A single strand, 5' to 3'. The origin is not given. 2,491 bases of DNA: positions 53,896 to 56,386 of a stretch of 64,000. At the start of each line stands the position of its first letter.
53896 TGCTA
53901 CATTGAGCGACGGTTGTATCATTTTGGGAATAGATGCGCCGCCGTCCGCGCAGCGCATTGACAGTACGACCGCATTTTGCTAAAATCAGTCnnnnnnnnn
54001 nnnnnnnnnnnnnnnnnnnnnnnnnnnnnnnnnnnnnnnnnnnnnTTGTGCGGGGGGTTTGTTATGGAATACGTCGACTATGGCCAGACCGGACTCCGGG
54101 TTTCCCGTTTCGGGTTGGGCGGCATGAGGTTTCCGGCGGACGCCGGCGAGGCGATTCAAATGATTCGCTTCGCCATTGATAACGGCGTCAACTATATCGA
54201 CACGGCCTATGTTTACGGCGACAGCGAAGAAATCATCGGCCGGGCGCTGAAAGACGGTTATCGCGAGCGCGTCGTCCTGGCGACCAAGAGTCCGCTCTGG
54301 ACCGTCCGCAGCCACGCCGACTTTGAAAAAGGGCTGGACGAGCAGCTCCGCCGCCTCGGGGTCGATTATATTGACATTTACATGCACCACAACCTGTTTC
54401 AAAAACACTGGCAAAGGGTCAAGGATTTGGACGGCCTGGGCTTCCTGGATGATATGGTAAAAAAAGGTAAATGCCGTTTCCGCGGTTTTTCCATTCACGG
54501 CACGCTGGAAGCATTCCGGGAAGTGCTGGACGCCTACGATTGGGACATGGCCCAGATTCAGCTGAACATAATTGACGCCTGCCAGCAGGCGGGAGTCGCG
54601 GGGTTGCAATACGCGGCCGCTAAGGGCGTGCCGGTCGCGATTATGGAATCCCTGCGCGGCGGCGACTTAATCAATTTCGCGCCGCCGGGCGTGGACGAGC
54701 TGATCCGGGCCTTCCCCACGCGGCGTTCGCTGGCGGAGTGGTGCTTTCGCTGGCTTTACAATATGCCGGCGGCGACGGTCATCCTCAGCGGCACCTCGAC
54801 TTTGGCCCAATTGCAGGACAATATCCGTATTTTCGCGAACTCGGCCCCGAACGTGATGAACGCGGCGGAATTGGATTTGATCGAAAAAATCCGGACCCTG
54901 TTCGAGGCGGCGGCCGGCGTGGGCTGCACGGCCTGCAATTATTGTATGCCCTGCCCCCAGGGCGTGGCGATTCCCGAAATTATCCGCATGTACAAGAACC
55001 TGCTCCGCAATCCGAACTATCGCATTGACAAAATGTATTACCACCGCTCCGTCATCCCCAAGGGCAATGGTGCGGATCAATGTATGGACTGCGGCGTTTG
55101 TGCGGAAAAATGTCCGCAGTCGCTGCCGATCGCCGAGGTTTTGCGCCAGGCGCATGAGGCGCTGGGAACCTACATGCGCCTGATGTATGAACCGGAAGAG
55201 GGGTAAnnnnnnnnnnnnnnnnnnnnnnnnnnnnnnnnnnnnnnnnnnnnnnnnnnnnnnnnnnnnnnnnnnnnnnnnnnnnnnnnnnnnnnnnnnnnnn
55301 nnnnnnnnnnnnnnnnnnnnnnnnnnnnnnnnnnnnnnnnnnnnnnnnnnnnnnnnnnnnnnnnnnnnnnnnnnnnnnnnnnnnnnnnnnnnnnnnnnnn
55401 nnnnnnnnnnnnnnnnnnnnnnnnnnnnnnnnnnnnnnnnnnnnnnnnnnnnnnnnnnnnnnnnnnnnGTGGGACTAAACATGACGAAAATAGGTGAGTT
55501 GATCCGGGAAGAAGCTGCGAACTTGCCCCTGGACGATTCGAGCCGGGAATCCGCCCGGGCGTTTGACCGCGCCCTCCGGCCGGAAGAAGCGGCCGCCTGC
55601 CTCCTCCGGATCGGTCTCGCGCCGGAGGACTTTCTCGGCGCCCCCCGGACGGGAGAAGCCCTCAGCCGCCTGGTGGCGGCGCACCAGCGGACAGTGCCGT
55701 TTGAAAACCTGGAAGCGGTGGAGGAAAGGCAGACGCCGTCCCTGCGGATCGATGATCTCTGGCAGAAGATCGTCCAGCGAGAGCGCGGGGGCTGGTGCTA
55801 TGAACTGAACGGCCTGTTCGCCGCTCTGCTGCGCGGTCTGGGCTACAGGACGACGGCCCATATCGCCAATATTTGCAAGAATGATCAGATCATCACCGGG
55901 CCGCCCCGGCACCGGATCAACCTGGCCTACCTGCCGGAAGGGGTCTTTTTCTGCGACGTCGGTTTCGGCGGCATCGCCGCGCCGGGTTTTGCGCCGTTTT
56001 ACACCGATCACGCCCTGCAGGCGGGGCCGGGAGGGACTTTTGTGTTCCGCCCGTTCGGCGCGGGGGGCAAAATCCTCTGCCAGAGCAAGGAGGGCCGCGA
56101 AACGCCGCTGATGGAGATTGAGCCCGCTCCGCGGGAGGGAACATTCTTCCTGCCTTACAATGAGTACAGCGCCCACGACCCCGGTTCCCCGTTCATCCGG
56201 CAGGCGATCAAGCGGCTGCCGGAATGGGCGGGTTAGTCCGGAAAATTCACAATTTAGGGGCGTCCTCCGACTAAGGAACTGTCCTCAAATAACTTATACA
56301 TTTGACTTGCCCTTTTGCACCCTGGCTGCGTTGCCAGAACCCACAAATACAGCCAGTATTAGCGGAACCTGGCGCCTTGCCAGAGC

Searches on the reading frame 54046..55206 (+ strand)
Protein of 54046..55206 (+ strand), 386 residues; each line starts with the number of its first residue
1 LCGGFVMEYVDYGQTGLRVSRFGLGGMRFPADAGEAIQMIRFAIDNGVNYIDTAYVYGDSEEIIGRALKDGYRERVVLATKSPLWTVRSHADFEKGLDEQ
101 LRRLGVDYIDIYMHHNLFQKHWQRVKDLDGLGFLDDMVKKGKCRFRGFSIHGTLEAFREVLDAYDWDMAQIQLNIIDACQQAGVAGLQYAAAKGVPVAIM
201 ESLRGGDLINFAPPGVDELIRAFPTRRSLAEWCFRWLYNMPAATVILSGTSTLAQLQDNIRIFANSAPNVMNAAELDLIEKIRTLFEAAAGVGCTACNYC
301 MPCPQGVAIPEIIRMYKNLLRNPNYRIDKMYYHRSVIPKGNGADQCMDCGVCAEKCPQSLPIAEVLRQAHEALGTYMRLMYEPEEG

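Call 18: search_protein_families(library=pfam, proteins=[window:54046-55206:+], max_evalue=0.001)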
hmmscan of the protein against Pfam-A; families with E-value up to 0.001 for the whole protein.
window:54046-55206:+ (386 aa): 6 families
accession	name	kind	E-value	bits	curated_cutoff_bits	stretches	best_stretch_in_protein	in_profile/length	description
PF00248.27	Aldo_ket_red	-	3.4e-39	135.1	24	2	23-206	3-195/291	Aldo/keto reductase family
PF13187.11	Fer4_9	-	5.3e-07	30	27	1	294-359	2-50/52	4Fe-4S dicluster domain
PF13534.11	Fer4_17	-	3.6e-06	27.8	22.2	1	294-360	2-60/61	4Fe-4S dicluster domain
PF13183.11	Fer4_8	-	5.7e-05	24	27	1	294-359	5-67/68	4Fe-4S dicluster domain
PF13237.11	Fer4_10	-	0.0001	22.6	25.5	1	293-357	8-53/53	4Fe-4S dicluster domain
PF13746.11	Fer4_18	-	0.0008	20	27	0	340-366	55-81/114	4Fe-4S dicluster domain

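Call 23: find_homologous_proteins(query=window:54064-55206:+, max_evalue=1e-40)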
Query window:54064-55206:+ (380 aa): 2742 proteins with E <= 1e-40 among 8000 candidates; the best 120 are listed.
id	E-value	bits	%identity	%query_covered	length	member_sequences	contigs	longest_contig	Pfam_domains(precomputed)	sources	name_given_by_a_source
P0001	3.3e-262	887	100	100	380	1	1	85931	PF00248.28,PF13534.12,PF13187.12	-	-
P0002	2.1e-155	536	60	97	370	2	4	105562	PF17179.10,PF00248.28,PF13534.12,PF13187.12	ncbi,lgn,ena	-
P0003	8.3e-154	530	59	97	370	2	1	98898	PF00248.28,PF13534.12,PF13237.12,PF13183.12,PF13187.12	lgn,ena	-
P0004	1.4e-152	526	59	97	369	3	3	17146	PF00248.28,PF13534.12,PF13187.12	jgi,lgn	jgi:hypothetical protein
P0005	1.9e-152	526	58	97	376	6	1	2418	PF00248.28,PF13534.12,PF13237.12,PF13183.12,PF13187.12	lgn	-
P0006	2.3e-152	526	60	97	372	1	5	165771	PF00248.28,PF13746.12,PF13534.12,PF13237.12,PF13183.12,PF13187.12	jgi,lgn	jgi:predicted aldo/keto reductase-like oxidoreductase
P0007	3.7e-152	525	59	96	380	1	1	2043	PF00248.28,PF13534.12,PF13187.12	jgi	jgi:uncharacterized protein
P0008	5.7e-152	524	59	97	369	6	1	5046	PF00248.28,PF13534.12,PF13237.12,PF13183.12,PF13187.12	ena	-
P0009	6.2e-152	524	59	96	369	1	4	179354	PF00248.28,PF13534.12,PF13183.12,PF13187.12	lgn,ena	-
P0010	7.4e-152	524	59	97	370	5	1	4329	PF00248.28,PF13534.12,PF13187.12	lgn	-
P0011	1.1e-151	523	60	97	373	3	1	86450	PF00248.28,PF13534.12,PF13183.12,PF13187.12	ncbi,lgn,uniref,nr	ncbi:aldo/keto reductase [Lucifera butyrica]|uniref:Aldo/keto reductase n=1 Tax=Lucifera butyrica Ta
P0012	1.2e-151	523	59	97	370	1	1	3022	PF00248.28,PF13534.12,PF13237.12,PF13183.12,PF13187.12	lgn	-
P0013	1.3e-151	523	62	96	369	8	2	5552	PF00248.28,PF14691.12,PF13534.12,PF13183.12,PF13187.12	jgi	jgi:predicted aldo/keto reductase-like oxidoreductase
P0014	1.3e-151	523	60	97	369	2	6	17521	PF00248.28,PF13534.12,PF13183.12,PF13187.12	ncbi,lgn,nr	ncbi:MAG: aldo/keto reductase [Desulfosporosinus sp.]|nr:aldo/keto reductase [Desulfosporosinus sp.]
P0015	4.1e-151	522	59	96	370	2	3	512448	PF00248.28,PF14691.12,PF13534.12,PF13183.12,PF13187.12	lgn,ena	-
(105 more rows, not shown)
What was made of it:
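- Tried and rejected: The best non-self AKR hit was about 60% identical (call 23).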

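Call 24: find_encoding_contigs(protein=P0001, flank=10000, max_places=6)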
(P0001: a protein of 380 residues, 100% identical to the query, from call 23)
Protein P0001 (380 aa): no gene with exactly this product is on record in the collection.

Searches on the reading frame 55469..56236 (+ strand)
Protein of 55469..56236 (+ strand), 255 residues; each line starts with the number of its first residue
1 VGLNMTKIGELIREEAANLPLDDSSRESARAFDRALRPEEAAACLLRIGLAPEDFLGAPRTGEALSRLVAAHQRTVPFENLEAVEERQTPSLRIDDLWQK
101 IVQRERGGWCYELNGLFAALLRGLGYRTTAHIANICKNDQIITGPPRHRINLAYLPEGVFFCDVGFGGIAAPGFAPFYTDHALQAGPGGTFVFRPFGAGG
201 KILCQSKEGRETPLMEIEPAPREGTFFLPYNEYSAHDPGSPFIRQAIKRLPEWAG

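Call 18: search_protein_families(library=pfam, proteins=[window:55469-56236:+], max_evalue=0.001)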
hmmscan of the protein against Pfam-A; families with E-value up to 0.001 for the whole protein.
window:55469-56236:+ (255 aa): 1 family
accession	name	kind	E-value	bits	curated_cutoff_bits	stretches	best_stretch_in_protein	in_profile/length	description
PF00797.23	Acetyltransf_2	-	6.3e-33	115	22.8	1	63-247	3-186/240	N-acetyltransferase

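Call 20: find_related_loci(query=window:55469-56236:+, collection=genome_contigs, flank=10000)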
Query window:55469-56236:+ (255 aa) in genome_contigs; peptide patterns used: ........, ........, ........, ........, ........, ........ (x = any residue, [..] = any of these).
83 stretches matched a pattern; 24 encode a relative of the query (tblastn E <= 1e-3); 24 distinct loci.
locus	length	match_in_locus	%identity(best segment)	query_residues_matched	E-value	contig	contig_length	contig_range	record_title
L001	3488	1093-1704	34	45-255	4e-25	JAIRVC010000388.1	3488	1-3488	MAG: Acidobacteriota bacterium isolate Ehx436_bin31 k119_2325938, whole genome shotgun sequence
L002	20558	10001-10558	39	56-245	3e-23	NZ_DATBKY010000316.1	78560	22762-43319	MAG: Actinophytocola sp. isolate SMAG_U3958 k141_82282, whole genome shotgun sequence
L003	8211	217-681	38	63-219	8e-23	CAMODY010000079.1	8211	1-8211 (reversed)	MAG: uncultured Clostridia bacterium isolate SRR873602_bin.47_metaWRAP_v1.3_MAG genome assembly, contig: NODE_22744_leng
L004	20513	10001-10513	38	64-242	1e-21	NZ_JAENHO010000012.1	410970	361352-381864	Paractinoplanes lichenicola strain LDG1-01 NODE_12_length_410970_cov_25.693082, whole genome shotgun sequence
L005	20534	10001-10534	39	64-247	3e-21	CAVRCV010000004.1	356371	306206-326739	MAG: uncultured Actinomycetota bacterium isolate MFD03399.bin.2.42 genome assembly, contig: contig_11145, whole genome s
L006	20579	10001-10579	38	56-247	5e-21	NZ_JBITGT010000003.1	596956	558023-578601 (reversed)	Streptomyces sp. NPDC050560 NPDC050560_128_G11.ctg-0003, whole genome shotgun sequence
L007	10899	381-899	38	65-242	3e-20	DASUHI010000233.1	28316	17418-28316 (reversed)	MAG TPA_asm: Streptosporangiaceae bacterium isolate SMAG_U1428 k141_448406, whole genome shotgun sequence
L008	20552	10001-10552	37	61-250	4e-20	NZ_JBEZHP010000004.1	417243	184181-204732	Streptomyces sp. NPDC048641 NPDC048641_97_G5.ctg-0004, whole genome shotgun sequence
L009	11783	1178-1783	36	26-255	5e-20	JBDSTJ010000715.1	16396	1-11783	MAG: Streptosporangiaceae bacterium isolate cluster1_bin.555 k127_9780502, whole genome shotgun sequence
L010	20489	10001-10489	38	23-191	5e-20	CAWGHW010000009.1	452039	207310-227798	MAG: uncultured Actinomycetota bacterium isolate MFD02671.bin.1.57 genome assembly, contig: contig_20706, whole genome s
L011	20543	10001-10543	39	65-252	9e-20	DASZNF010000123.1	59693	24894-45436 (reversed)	MAG TPA_asm: Pseudonocardiaceae bacterium isolate SMAG_U5911 k141_4596336, whole genome shotgun sequence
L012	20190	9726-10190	34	63-219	3e-19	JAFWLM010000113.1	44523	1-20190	MAG: Lachnospiraceae bacterium isolate RGIG5848 Sheep_Jejunum-2__c276219, whole genome shotgun sequence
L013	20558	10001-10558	36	56-245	4e-19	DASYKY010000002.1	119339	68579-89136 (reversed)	MAG TPA_asm: Actinophytocola sp. isolate SMAG_U4334 k141_1315723, whole genome shotgun sequence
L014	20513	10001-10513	36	72-247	2e-18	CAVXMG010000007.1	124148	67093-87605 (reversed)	MAG: uncultured Actinomycetes bacterium isolate MFD02671.bin.2.13 genome assembly, contig: contig_16972, whole genome sh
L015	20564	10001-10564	37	56-247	3e-18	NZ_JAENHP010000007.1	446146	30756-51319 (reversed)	Paractinoplanes ovalisporus strain LDG1-06 NODE_7_length_446146_cov_22.041671, whole genome shotgun sequence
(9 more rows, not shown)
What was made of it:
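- Tried and rejected: The N-acetyltransferase gave at most 40% identity over most of its length in 185k species genomes (one 66-residue segment reached 55%; call 20).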
